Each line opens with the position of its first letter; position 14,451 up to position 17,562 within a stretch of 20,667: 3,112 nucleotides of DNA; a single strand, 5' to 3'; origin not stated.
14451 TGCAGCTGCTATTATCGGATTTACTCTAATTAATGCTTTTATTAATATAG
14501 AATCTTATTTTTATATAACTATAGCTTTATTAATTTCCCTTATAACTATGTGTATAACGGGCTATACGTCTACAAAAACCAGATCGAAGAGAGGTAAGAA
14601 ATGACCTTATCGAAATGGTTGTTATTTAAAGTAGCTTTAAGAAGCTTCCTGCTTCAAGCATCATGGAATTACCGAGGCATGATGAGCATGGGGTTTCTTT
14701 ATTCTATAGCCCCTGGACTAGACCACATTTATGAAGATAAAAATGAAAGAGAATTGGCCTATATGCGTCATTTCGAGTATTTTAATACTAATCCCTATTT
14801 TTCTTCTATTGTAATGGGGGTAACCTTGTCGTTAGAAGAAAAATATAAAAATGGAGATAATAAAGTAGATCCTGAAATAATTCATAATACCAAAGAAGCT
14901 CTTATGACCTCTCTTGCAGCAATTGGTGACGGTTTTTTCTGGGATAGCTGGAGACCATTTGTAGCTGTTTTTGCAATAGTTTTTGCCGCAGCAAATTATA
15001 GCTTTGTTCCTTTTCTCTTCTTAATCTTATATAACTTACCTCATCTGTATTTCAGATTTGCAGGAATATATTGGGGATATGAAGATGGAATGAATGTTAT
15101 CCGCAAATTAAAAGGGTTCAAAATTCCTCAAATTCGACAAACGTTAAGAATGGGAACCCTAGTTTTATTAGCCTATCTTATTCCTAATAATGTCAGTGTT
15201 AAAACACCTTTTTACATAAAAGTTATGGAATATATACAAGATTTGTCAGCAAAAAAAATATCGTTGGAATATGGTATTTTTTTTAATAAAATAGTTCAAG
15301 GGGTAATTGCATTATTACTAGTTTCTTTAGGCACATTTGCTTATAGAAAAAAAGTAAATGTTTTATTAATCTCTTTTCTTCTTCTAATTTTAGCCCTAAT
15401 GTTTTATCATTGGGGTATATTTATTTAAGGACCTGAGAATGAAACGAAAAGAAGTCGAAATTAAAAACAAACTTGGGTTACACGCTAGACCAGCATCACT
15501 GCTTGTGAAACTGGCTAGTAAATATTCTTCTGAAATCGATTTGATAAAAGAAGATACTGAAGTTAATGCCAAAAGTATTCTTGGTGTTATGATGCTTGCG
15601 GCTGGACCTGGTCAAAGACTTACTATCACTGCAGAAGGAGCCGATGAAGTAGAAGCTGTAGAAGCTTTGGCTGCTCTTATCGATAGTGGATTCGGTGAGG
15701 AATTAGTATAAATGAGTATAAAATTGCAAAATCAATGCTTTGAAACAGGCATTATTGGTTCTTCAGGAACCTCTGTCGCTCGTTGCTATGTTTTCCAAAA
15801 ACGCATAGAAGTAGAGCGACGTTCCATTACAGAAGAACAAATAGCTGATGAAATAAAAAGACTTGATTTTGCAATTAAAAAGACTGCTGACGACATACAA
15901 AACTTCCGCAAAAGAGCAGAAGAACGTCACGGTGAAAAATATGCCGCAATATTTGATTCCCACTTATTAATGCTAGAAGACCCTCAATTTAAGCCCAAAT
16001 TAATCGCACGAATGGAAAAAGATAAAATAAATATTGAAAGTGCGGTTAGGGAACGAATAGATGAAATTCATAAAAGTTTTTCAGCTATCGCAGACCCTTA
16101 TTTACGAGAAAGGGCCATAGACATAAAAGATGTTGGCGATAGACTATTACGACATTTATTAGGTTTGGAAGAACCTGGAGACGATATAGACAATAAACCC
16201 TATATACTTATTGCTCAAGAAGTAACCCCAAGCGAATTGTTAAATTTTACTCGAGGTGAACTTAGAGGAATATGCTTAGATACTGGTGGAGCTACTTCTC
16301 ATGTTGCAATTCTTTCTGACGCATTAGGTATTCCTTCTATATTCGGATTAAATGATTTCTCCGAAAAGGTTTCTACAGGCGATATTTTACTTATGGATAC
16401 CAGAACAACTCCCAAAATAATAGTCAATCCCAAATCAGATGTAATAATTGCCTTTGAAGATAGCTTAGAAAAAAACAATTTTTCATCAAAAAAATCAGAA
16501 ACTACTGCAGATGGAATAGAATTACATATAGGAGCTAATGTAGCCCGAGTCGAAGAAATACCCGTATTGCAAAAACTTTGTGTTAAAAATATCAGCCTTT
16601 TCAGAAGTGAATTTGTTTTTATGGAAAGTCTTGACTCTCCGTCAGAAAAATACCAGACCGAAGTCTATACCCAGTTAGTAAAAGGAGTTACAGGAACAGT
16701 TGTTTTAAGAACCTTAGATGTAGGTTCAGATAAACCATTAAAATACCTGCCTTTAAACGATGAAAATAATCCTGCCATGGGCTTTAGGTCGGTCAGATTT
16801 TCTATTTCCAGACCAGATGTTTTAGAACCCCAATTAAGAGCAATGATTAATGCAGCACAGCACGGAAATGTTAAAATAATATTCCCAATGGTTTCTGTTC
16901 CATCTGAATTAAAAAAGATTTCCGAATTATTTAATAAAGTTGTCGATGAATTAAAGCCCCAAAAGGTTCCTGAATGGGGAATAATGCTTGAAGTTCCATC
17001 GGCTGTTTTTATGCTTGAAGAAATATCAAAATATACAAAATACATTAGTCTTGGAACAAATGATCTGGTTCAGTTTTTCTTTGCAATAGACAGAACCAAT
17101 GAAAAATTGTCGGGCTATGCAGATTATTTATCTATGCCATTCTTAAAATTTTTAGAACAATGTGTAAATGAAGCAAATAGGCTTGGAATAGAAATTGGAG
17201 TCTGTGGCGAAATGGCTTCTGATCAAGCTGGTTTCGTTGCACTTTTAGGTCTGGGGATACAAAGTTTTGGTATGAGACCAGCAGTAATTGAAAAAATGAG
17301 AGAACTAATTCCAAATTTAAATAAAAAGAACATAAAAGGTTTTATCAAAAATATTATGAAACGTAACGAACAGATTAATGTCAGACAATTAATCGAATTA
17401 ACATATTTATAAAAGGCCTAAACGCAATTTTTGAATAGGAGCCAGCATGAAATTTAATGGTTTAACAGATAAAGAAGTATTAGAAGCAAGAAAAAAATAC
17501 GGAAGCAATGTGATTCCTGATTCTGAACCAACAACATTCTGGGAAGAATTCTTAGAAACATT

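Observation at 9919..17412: Mosaic mannose-type PTS operon interrupted by an orphan ABC ATPase + solute-binding protein pair with no permeases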

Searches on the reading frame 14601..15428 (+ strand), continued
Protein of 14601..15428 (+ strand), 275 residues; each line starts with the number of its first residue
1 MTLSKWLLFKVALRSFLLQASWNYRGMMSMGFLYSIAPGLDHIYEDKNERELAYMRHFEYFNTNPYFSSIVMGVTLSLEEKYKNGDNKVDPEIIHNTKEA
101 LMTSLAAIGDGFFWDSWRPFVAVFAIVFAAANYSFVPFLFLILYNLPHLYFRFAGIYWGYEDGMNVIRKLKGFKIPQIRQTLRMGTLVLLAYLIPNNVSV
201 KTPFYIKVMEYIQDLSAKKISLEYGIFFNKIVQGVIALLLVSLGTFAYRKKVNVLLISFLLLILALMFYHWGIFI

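Call 53: find_encoding_contigs(protein=P0187, flank=10000, max_places=1)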
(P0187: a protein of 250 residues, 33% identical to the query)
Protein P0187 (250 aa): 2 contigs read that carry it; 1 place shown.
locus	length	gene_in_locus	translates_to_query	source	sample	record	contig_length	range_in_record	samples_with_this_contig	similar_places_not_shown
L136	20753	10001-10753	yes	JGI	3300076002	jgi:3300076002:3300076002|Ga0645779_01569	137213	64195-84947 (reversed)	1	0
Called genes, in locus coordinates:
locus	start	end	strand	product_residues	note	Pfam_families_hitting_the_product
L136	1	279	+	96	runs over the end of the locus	PF00793:DAHP_synth_1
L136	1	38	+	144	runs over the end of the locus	PF00793:DAHP_synth_1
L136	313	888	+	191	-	PF13580:SIS_2 (faint), PF01380:SIS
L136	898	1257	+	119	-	PF00571:CBS (weak)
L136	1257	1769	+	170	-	PF08282:Hydrolase_3 (faint), PF00702:Hydrolase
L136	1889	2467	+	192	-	PF06835:LptC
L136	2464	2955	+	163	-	PF03968:LptD_N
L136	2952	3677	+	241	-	PF00005:ABC_tran, PF12399:BCA_ABC_TP_C (weak)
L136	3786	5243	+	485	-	PF00309:Sigma54_AID, PF04963:Sigma54_CBD, PF04552:Sigma54_DBD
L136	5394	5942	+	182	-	PF02482:Ribosomal_S30AE, PF16321:Ribosom_S30AE_C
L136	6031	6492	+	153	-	PF00359:PTS_EIIA_2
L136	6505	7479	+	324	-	PF02603:Hpr_kinase_N, PF07475:Hpr_kinase_C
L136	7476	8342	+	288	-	PF03668:RapZ-like_N, PF22740:PapZ_C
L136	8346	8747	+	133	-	PF03610:EIIA-man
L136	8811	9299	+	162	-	PF03830:PTSIIB_sorb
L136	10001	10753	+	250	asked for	PF03613:EIID-AGA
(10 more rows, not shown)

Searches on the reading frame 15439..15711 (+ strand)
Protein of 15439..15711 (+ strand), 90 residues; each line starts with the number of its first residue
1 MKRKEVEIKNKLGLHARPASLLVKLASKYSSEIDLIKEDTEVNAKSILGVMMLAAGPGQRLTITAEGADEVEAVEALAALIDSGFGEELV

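Call 3: search_protein_families(library=pfam, proteins=[window:15439-15711:+], max_evalue=0.01)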
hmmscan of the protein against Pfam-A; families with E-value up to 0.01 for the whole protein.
window:15439-15711:+ (90 aa): 1 family
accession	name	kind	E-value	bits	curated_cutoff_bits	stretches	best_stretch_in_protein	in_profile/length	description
PF00381.24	PTS-HPr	-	1.6e-32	111.8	23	1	3-82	2-80/81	PTS HPr component phosphorylation site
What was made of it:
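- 15439..15711 (+): HPr. PF00381, E 2e-32 (call 3).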

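Call 8: search_protein_families(library=ncbifam, proteins=[window:15439-15711:+], max_evalue=0.001)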
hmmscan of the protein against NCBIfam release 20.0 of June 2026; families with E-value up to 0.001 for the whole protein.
window:15439-15711:+ (90 aa): 9 families
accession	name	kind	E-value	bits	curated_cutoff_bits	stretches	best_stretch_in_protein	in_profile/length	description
TIGR01003.1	PTS_HPr_family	subfamily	5.1e-32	109.7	47.9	1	1-81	1-81/82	HPr family phosphocarrier protein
NF010354.0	PRK13782.1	equivalog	5e-26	90.5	123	1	1-82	1-82/85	HPr family phosphocarrier protein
NF010352.0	PRK13780.1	equivalog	1.1e-23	82.9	110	1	1-81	1-81/88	phosphocarrier protein HPr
NF008146.0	PRK10897.1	equivalog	8.2e-21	74.1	119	1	3-88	4-90/90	PTS phosphocarrier protein NPr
NF008319.0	PRK11109.1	equivalog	4.6e-19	69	302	1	4-88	288-375/376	fused PTS fructose transporter subunit IIA/HPr protein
NF041319.1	PTS-HPr_Halo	equivalog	5.6e-18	65.2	140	1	5-81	4-83/87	phosphocarrier protein HPr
NF008478.1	PRK11377.1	equivalog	1.4e-15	57.3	520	1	5-88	159-242/473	dihydroxyacetone kinase phosphoryl donor subunit DhaM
NF010351.0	PRK13779.1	equivalog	1.3e-14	53.9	766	1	8-88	297-380/503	bifunctional PTS system fructose-specific transporter subunit IIA/HPr protein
NF008104.0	PRK10850.1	equivalog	5.2e-14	52.1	153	1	1-81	1-81/85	phosphocarrier protein Hpr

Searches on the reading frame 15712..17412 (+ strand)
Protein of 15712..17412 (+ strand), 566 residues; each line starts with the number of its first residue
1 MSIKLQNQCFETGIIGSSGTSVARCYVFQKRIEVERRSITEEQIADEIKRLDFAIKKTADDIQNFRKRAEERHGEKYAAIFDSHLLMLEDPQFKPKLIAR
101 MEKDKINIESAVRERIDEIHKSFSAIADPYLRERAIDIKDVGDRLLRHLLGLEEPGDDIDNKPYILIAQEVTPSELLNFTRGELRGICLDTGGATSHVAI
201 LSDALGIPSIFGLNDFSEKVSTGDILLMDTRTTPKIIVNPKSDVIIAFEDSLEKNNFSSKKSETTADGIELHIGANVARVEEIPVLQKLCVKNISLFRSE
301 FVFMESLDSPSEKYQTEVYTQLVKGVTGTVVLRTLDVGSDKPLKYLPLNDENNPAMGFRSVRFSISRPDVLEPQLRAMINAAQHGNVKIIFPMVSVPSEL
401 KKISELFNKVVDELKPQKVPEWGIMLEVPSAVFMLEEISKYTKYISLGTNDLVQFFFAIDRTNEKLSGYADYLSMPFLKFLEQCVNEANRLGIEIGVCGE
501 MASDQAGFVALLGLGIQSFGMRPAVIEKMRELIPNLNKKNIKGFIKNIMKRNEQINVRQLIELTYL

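Call 3: search_protein_families(library=pfam, proteins=[window:15712-17412:+], max_evalue=0.01)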
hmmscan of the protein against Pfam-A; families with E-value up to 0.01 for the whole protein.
window:15712-17412:+ (566 aa): 3 families
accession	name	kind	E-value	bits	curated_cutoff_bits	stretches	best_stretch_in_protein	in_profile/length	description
PF02896.24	PEP-utilizers_C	-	1.2e-76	258.2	22.8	1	259-536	8-291/293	PEP-utilising enzyme, PEP-binding domain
PF05524.18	PEP-utilisers_N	-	1.7e-27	96.4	24.4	1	12-134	1-121/121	PEP-utilising enzyme, N-terminal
PF00391.29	PEP-utilizers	-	1.3e-15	57.2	23.1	1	162-231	3-70/72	PEP-utilising enzyme, mobile domain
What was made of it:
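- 15712..17412 (+): Enzyme I. Three PEP-utiliser domains (call 3).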

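Call 8: search_protein_families(library=ncbifam, proteins=[window:15712-17412:+], max_evalue=0.001)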
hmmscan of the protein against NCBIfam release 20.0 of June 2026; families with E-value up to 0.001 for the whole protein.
window:15712-17412:+ (566 aa): 13 families
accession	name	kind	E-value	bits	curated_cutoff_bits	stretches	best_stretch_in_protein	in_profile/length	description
TIGR01417.1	PTS_I_fam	equivalog_domain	7.8e-137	457.1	341.7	1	13-561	3-564/565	phosphoenolpyruvate--protein phosphotransferase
NF008382.0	PRK11177.1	equivalog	4.4e-111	372.3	824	1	12-562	3-566/575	phosphoenolpyruvate-protein phosphotransferase PtsI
NF008283.0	PRK11061.1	equivalog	8.3e-102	341.7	583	1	14-561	174-731/748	phosphoenolpyruvate--protein phosphotransferase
NF008478.1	PRK11377.1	equivalog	1.2e-43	149.8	520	1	33-232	271-467/473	dihydroxyacetone kinase phosphoryl donor subunit DhaM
NF005057.0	PRK06464.1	equivalog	5.5e-43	147.1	598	1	185-541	407-793/798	phosphoenolpyruvate synthase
TIGR01418.1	PEP_synth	equivalog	2.1e-39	135.5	739.75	2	349-534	590-780/784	pyruvate, water dikinase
TIGR01828.1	pyru_phos_dikin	equivalog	3.4e-26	91.5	843.45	2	350-502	651-829/865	pyruvate, phosphate dikinase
NF004882.0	PRK06241.2-3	equivalog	2.4e-05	22.6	850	1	162-233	745-814/827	phosphoenolpyruvate synthase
NF006150.0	PRK08296.1-2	subfamily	3.8e-05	22.1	650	1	164-246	533-613/633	hypothetical protein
NF004881.0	PRK06241.2-2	equivalog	0.00013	20.3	883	1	154-238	808-890/898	phosphoenolpyruvate synthase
NF006153.0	PRK08296.1-5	subfamily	0.00032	19.2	578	1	165-232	535-600/608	hypothetical protein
NF052631.1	prodigiosin_PigC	equivalog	0.00062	17.8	1300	1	186-231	830-875/883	prodigiosin ligase PigC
NF004883.0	PRK06241.2-4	equivalog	0.00085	17.6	1063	0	185-232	860-907/928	phosphoenolpyruvate synthase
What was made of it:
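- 15712..17412 (+): TIGR01417, 457 bits, above the cut-off (call 8).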
